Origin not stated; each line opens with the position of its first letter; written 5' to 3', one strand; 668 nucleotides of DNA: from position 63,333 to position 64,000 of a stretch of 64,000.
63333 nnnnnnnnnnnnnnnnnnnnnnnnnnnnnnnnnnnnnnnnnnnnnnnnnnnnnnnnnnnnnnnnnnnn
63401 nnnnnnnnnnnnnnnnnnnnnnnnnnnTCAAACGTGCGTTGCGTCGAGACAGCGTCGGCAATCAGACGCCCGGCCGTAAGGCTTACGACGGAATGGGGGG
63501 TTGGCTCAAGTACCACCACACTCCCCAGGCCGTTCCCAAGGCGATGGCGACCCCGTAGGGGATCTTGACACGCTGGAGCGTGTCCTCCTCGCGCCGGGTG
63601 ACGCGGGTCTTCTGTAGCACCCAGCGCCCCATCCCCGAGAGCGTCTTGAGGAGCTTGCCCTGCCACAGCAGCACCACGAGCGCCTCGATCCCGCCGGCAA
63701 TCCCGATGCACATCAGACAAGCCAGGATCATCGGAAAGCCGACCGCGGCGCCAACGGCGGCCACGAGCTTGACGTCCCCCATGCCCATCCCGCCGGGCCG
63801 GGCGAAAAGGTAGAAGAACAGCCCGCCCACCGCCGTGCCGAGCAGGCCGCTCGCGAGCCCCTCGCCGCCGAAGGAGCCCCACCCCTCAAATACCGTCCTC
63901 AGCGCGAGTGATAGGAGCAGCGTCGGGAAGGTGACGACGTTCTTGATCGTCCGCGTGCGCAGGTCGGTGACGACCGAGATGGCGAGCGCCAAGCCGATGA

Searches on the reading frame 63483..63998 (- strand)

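Call 72: search_protein_families(library=pfam, proteins=[window:63483-63998:-], max_evalue=0.001)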
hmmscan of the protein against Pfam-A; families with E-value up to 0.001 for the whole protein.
window:63483-63998:- (171 aa): 1 family
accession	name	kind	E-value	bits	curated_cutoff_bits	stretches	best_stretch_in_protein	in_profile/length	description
PF01478.23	Peptidase_A24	-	2.2e-17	63.9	26.5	1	3-104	5-101/104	Type IV leader peptidase family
